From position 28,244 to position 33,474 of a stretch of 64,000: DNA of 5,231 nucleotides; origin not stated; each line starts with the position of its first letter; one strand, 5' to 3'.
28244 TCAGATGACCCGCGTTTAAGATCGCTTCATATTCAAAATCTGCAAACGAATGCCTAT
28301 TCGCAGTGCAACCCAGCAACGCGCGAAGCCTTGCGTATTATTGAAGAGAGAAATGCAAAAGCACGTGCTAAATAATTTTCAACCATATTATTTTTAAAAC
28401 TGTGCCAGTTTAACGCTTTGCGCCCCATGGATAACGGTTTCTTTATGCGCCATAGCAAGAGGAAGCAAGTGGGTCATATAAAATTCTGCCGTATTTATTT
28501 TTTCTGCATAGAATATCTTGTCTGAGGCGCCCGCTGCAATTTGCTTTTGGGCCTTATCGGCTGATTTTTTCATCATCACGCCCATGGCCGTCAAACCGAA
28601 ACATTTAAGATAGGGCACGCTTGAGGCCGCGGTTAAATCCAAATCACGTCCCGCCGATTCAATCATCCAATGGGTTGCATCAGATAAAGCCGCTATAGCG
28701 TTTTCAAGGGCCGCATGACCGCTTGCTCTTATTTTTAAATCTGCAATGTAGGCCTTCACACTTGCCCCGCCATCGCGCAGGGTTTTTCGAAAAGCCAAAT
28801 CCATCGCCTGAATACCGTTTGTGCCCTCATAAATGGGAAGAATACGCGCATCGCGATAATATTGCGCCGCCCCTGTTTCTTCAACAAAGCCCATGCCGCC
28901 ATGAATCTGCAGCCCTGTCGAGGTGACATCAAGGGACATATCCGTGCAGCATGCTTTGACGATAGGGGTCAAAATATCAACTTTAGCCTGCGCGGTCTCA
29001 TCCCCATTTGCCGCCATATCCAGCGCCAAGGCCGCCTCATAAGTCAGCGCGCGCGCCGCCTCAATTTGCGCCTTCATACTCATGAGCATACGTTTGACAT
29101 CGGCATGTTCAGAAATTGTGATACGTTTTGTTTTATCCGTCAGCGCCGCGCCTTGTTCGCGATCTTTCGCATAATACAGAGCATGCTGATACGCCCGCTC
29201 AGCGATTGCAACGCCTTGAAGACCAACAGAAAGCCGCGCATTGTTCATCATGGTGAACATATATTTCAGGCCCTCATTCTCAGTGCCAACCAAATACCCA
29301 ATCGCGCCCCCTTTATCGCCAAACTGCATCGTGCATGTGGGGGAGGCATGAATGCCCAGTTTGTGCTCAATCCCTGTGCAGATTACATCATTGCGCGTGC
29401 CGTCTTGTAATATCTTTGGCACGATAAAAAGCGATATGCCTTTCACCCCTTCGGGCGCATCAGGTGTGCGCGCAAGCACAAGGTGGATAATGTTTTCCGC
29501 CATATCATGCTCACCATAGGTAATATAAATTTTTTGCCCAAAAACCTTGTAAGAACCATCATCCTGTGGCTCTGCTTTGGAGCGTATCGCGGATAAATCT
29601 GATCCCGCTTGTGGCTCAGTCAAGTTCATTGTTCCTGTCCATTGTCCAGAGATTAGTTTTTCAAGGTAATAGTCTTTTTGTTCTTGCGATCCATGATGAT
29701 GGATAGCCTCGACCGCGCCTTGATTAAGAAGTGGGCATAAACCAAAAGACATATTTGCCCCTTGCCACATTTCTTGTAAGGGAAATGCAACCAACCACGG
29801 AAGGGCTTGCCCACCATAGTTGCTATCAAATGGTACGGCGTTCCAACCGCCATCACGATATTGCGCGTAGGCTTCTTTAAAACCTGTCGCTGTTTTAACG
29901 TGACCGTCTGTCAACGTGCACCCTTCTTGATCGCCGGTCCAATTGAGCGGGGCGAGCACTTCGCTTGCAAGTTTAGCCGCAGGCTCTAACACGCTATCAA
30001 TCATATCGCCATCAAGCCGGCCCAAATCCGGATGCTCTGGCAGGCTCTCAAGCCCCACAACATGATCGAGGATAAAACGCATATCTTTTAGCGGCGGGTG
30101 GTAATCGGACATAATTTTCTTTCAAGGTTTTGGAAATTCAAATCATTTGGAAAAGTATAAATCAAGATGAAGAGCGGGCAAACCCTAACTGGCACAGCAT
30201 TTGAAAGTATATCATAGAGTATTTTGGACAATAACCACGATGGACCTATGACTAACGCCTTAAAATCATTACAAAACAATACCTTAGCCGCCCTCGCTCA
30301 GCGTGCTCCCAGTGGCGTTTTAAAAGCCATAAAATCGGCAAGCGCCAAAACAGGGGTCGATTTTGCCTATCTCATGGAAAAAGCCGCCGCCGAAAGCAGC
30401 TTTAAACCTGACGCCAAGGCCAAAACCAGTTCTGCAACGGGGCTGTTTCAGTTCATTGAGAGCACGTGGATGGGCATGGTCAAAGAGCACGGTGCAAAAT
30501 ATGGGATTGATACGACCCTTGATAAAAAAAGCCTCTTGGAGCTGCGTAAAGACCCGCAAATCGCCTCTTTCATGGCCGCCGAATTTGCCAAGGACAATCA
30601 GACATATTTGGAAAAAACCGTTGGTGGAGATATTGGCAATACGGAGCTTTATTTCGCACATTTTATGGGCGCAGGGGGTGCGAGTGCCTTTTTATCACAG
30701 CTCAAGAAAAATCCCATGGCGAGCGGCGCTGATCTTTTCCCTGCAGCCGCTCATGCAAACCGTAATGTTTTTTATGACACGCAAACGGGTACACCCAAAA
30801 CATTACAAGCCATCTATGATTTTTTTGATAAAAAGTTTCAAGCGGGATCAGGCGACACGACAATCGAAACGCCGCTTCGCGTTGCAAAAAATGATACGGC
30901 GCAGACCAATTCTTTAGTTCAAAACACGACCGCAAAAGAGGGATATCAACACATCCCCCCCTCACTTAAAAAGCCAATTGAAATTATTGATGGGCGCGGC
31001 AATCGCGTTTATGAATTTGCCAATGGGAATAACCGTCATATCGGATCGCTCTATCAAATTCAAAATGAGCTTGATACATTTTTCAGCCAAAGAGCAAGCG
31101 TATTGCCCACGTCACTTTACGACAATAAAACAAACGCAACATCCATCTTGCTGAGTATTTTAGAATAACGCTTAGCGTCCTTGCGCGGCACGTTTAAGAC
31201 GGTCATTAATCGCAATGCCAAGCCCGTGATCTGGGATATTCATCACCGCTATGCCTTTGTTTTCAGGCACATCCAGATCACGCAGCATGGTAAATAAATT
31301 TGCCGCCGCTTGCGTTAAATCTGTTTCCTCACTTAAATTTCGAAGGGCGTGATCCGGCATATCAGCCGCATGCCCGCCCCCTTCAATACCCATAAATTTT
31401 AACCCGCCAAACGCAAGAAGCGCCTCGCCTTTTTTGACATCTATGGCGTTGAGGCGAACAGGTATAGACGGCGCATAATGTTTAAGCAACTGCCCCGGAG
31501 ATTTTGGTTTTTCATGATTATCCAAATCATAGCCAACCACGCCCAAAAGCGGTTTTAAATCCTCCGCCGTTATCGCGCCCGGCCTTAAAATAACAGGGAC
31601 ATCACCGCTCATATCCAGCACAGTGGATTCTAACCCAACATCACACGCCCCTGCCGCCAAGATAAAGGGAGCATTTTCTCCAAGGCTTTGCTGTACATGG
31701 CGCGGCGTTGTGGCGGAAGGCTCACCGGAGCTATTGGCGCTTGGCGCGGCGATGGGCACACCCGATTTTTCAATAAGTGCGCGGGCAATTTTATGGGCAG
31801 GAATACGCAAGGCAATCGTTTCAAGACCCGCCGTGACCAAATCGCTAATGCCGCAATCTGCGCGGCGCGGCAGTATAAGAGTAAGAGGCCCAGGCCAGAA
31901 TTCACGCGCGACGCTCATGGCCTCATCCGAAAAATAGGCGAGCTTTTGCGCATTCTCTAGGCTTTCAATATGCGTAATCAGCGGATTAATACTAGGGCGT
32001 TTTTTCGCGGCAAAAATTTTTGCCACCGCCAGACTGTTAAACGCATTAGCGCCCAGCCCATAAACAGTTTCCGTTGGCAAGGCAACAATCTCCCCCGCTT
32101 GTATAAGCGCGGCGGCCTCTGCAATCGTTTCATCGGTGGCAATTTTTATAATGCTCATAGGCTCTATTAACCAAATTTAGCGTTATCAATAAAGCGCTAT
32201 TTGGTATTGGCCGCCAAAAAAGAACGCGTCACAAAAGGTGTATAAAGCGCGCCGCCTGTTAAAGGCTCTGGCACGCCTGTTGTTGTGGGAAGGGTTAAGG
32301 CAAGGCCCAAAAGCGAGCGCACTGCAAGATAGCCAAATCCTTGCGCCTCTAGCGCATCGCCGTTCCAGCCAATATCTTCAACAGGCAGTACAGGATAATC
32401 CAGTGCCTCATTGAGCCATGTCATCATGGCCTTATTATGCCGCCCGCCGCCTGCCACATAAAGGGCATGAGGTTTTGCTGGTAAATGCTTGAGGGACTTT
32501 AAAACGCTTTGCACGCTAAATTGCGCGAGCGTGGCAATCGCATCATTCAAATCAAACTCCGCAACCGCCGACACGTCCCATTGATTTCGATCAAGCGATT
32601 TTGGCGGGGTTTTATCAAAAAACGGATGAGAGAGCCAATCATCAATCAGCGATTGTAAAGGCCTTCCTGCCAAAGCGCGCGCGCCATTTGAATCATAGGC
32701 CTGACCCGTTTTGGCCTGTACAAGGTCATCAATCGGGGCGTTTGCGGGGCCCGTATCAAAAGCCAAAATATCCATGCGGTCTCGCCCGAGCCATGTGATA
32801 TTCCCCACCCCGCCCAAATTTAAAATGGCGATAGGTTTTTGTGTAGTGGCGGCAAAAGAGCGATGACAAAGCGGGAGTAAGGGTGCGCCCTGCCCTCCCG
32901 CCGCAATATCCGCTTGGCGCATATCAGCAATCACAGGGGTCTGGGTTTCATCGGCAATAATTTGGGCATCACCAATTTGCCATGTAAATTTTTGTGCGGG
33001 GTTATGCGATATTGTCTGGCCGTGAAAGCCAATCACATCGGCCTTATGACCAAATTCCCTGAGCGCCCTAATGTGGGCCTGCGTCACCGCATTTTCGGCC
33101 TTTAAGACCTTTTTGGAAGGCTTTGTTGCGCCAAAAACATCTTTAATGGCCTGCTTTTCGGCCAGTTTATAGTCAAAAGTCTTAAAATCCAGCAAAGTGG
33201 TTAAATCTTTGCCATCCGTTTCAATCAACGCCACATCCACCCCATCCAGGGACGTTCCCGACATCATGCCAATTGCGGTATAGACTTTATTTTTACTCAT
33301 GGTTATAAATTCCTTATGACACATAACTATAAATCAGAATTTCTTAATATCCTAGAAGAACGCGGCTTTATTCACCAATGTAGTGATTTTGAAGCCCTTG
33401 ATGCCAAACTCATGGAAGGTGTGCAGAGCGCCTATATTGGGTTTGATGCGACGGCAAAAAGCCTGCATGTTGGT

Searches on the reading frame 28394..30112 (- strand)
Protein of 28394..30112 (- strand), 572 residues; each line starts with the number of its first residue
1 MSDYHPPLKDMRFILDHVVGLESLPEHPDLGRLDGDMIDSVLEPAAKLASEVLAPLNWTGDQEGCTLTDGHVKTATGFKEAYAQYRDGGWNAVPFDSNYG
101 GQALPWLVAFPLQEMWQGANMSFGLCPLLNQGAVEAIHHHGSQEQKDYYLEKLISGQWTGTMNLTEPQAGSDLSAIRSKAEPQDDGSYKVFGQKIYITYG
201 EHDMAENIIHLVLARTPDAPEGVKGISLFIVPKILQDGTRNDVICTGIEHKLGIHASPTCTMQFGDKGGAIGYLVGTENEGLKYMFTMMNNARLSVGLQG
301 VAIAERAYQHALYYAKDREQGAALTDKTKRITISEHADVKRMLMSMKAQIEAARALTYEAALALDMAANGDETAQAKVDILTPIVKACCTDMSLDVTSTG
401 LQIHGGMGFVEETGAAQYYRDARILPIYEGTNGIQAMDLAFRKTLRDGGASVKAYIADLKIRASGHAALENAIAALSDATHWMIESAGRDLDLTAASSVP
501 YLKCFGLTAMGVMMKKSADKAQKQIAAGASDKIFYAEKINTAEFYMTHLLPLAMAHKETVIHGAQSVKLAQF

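Call 57: search_protein_families(library=pfam, proteins=[window:28394-30112:-], max_evalue=0.00001)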
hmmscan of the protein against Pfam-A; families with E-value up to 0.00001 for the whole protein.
window:28394-30112:- (572 aa): 6 families
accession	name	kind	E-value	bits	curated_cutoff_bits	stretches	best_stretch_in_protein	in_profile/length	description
PF00441.29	Acyl-CoA_dh_1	-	4e-28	98.9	22.4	1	279-440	1-146/150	Acyl-CoA dehydrogenase, C-terminal domain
PF12806.12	Acyl-CoA_dh_C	-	5e-25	88.5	30.3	1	466-567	18-120/124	Acetyl-CoA dehydrogenase C-terminal like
PF02770.24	Acyl-CoA_dh_M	-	2.8e-13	50.3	33.3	1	162-266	2-96/97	Acyl-CoA dehydrogenase, middle domain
PF02771.21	Acyl-CoA_dh_N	-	3.2e-09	37.6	22.9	1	79-157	34-113/113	Acyl-CoA dehydrogenase, N-terminal domain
PF08028.16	Acyl-CoA_dh_2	-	9.4e-09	36.1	22.7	1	296-432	3-133/134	Acyl-CoA dehydrogenase, C-terminal domain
PF22924.1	ACOX_C_alpha1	-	2.3e-07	31.2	27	1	288-434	3-159/169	Acyl-CoA oxidase, C-alpha1 domain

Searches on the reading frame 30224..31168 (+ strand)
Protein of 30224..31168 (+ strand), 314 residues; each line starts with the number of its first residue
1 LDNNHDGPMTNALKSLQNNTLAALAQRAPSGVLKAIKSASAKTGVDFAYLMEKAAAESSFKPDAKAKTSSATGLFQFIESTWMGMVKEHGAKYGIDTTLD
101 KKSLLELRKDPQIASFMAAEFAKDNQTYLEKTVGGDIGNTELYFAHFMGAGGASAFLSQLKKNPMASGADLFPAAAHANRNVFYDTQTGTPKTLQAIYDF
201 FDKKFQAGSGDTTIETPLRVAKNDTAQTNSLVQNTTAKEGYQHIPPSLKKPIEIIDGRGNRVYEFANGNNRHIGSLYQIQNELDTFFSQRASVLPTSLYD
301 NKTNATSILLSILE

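Call 57: search_protein_families(library=pfam, proteins=[window:30224-31168:+], max_evalue=0.00001)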
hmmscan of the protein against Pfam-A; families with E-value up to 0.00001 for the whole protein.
window:30224-31168:+ (314 aa): 1 family
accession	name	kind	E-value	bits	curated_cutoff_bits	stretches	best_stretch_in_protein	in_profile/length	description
PF01464.25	SLT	-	6.7e-07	29.3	21.3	1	35-125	2-79/117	Transglycosylase SLT domain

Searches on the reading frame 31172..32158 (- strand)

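Call 57: search_protein_families(library=pfam, proteins=[window:31172-32158:-], max_evalue=0.00001)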
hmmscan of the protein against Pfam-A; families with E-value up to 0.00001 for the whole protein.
window:31172-32158:- (328 aa): 2 families
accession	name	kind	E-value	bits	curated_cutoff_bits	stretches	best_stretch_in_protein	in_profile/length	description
PF01300.24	Sua5_yciO_yrdC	-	6.3e-58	195.6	25.1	1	18-194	2-178/178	Telomere recombination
PF03481.19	Sua5_C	-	7.5e-22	78.8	22.9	1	196-325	1-135/136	Threonylcarbamoyl-AMP synthase, C-terminal domain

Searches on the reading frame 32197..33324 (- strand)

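Call 57: search_protein_families(library=pfam, proteins=[window:32197-33324:-], max_evalue=0.00001)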
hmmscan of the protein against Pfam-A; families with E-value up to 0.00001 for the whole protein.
window:32197-33324:- (375 aa): 1 family
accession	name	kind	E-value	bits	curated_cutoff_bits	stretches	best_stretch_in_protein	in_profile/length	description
PF03702.20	AnmK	-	4.4e-75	253.5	24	1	17-362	3-366/367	Anhydro-N-acetylmuramic acid kinase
